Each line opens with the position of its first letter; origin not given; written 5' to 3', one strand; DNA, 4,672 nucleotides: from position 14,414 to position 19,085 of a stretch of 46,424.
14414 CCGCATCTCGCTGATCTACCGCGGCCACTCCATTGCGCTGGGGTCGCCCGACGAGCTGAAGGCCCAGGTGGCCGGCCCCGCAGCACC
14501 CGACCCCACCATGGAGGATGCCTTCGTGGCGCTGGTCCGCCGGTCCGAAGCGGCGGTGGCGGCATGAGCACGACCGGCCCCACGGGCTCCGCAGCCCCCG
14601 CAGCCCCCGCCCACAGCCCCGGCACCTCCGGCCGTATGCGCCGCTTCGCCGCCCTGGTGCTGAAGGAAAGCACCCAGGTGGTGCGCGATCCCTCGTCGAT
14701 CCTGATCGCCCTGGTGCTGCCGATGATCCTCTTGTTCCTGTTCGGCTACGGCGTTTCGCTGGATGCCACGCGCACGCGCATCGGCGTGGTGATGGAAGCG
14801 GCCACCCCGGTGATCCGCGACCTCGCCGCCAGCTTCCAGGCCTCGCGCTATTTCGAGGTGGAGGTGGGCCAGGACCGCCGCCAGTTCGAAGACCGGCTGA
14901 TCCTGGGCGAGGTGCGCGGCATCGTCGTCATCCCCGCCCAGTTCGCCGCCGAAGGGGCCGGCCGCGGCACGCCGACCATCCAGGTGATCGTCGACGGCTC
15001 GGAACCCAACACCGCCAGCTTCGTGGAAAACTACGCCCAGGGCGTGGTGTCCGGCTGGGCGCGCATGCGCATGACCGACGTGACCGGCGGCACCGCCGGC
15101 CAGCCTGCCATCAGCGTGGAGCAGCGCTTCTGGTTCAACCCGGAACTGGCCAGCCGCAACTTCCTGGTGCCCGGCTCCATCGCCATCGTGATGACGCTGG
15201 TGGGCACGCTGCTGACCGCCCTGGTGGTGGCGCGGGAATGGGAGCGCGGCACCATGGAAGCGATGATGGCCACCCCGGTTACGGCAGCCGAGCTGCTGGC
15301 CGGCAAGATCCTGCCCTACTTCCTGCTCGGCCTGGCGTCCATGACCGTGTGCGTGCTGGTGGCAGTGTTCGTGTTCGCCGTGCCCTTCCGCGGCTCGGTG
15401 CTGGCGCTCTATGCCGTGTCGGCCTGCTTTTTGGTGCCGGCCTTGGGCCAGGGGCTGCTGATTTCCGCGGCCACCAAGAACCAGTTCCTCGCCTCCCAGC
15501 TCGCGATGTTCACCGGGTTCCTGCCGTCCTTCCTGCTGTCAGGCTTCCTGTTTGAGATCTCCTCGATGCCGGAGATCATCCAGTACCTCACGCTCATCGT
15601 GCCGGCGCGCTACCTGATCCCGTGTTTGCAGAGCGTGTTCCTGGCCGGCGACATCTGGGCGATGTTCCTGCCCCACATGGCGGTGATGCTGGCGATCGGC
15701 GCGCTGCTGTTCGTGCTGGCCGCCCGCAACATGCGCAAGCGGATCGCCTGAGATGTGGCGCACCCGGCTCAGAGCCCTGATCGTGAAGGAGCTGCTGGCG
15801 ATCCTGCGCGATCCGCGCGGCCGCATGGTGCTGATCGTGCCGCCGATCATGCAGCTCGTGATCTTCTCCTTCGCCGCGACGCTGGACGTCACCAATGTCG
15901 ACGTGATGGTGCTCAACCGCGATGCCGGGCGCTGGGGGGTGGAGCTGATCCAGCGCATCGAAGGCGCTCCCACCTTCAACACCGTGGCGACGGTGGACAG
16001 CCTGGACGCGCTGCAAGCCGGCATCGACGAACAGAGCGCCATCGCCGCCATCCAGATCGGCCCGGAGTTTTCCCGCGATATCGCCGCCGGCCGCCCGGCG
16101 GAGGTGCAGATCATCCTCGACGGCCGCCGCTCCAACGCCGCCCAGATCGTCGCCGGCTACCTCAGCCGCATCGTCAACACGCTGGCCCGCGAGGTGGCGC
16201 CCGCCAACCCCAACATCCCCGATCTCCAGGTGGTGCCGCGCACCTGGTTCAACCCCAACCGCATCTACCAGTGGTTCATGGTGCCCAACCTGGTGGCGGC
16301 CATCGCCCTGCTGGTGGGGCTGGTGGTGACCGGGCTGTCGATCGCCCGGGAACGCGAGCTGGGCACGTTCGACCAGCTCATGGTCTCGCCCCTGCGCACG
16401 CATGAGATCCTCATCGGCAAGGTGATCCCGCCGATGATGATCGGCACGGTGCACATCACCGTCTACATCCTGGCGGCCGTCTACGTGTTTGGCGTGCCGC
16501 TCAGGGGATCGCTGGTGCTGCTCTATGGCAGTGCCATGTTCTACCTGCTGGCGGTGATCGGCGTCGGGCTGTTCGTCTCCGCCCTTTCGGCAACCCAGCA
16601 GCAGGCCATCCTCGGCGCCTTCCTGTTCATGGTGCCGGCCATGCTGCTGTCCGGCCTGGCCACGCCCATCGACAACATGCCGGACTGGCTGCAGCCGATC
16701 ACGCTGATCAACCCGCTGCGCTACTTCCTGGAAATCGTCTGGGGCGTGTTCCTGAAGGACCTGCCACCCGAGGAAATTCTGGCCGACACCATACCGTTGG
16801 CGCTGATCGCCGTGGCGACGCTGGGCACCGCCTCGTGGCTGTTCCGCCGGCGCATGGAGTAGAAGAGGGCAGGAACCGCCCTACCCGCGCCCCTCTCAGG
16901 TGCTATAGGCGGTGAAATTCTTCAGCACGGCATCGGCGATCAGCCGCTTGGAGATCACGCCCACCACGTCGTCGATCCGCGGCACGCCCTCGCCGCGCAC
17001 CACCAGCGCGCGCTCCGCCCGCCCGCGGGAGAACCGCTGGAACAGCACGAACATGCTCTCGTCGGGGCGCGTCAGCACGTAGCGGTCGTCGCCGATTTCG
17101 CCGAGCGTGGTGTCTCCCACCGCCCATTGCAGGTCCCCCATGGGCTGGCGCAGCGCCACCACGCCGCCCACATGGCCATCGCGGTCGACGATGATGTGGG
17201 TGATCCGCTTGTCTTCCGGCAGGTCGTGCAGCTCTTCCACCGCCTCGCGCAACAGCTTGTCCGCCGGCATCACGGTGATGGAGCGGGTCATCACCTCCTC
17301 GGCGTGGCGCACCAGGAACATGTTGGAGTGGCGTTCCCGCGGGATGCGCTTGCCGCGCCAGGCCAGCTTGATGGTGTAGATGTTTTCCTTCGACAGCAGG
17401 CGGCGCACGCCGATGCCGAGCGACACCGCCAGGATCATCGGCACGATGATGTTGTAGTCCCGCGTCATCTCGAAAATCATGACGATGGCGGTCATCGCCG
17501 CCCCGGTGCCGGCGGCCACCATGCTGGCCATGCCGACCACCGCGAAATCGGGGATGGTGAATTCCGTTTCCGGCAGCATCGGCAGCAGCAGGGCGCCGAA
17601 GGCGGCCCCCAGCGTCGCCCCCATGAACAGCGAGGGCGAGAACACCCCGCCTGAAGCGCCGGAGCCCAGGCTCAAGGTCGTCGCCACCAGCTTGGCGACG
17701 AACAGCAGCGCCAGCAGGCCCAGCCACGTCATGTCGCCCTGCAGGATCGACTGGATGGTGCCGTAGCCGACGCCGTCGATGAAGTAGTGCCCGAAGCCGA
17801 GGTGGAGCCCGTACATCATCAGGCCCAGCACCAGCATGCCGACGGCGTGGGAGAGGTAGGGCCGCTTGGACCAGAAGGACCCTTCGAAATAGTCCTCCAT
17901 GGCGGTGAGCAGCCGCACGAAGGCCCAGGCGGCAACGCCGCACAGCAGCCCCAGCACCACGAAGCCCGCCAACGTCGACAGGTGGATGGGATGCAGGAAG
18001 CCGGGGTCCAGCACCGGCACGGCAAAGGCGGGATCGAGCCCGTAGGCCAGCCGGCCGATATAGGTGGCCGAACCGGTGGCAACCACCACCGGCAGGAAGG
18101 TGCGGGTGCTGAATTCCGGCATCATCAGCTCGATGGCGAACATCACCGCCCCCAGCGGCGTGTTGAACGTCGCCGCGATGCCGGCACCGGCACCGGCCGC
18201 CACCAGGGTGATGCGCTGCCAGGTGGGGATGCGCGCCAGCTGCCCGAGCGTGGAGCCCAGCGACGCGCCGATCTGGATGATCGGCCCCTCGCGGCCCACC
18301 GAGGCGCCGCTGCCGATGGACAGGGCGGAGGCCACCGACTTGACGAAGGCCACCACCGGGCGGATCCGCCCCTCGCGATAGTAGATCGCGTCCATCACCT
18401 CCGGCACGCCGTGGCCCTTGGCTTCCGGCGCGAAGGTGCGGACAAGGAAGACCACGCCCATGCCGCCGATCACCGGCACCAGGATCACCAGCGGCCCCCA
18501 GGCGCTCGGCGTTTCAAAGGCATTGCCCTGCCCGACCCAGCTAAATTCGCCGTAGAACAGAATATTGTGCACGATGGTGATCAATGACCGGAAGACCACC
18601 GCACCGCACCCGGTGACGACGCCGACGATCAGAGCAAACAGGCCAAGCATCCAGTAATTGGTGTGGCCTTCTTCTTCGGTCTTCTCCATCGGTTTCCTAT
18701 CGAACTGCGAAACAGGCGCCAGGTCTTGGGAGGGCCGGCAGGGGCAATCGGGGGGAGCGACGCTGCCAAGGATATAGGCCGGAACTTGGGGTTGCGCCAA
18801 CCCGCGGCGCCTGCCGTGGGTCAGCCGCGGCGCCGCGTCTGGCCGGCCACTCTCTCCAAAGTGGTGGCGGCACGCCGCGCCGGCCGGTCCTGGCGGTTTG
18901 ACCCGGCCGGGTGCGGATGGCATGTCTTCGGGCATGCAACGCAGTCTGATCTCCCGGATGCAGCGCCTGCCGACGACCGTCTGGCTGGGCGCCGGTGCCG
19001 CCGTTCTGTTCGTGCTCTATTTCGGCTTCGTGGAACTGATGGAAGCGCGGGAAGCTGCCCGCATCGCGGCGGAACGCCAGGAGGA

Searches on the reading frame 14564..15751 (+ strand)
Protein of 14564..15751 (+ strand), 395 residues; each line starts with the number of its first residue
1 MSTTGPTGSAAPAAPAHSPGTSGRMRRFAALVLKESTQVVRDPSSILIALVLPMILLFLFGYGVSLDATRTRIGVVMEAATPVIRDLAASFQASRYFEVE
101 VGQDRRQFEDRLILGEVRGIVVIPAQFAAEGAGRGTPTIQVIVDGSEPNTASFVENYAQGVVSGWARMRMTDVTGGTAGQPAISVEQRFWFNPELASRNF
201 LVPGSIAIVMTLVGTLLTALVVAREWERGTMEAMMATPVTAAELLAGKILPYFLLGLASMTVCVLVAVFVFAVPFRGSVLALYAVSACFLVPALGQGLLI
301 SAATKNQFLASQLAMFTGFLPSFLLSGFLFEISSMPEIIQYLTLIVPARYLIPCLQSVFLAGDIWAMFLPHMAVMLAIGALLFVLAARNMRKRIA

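Call 38: search_protein_families(library=pfam, proteins=[window:14564-15751:+], max_evalue=0.0001)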
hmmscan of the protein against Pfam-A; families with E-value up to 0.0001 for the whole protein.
window:14564-15751:+ (395 aa): 4 families
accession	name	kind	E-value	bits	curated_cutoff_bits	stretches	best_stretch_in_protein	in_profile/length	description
PF12698.13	ABC2_membrane_3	-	7.7e-44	150.6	31.6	1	45-387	7-346/347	ABC-2 family transporter protein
PF01061.29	ABC2_membrane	-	8.2e-19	68.4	26.9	1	198-359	51-210/211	ABC-2 type transporter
PF12679.13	ABC2_membrane_2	-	2.5e-11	43.8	27.2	1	30-386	2-274/283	ABC-2 family transporter protein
PF12730.13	ABC2_membrane_4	-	4.9e-05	23.8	27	1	205-319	55-177/179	ABC-2 family transporter protein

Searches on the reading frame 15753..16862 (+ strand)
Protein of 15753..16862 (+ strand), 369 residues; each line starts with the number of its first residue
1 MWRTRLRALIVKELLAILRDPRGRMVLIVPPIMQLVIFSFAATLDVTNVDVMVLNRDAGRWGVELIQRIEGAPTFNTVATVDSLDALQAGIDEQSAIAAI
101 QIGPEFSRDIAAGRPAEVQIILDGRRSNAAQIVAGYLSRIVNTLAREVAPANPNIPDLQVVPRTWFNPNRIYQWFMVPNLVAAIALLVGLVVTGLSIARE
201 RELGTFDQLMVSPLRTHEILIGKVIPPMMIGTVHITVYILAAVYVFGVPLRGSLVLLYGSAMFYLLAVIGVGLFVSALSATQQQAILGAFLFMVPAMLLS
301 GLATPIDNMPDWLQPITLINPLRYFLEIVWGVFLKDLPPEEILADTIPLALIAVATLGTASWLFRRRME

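Call 38: search_protein_families(library=pfam, proteins=[window:15753-16862:+], max_evalue=0.0001)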
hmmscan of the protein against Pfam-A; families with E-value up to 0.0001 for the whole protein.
window:15753-16862:+ (369 aa): 4 families
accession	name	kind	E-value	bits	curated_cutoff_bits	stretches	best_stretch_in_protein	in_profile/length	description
PF12698.13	ABC2_membrane_3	-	7.5e-45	154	31.6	1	26-360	7-345/347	ABC-2 family transporter protein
PF01061.29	ABC2_membrane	-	2.5e-31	109.3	26.9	1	174-333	51-210/211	ABC-2 type transporter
PF12679.13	ABC2_membrane_2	-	6.7e-11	42.4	27.2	1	107-331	72-241/283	ABC-2 family transporter protein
PF12730.13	ABC2_membrane_4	-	1.1e-05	26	27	1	160-282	35-162/179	ABC-2 family transporter protein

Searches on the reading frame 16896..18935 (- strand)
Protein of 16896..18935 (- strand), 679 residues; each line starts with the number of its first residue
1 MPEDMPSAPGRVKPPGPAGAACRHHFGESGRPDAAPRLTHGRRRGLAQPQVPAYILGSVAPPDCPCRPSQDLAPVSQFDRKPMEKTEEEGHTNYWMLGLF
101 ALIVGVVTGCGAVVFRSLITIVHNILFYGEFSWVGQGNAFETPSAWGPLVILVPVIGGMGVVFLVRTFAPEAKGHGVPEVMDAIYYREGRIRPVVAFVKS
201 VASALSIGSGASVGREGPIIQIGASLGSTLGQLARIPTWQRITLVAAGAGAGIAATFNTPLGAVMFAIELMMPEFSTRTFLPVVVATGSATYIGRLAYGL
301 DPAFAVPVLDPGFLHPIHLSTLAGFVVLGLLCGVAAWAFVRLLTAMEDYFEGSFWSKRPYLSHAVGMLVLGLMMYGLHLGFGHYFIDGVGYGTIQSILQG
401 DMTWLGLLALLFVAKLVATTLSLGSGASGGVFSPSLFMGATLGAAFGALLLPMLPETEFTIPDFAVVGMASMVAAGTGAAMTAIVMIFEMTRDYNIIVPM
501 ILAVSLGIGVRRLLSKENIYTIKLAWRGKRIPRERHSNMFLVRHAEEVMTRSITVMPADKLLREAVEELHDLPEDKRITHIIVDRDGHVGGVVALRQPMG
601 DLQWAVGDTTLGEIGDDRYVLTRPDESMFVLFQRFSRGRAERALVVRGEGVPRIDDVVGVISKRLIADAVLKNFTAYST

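Call 39: search_protein_families(library=pfam, proteins=[window:16896-18935:-], max_evalue=0.0001)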
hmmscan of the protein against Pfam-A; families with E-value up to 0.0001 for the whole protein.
window:16896-18935:- (679 aa): 2 families
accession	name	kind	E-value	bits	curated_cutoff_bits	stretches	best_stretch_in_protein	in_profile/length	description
PF00654.25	Voltage_CLC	-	1.1e-91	308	24.8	1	157-510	1-344/346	Voltage gated chloride channel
PF00571.33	CBS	-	1.2e-05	26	24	0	546-594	2-47/57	CBS domain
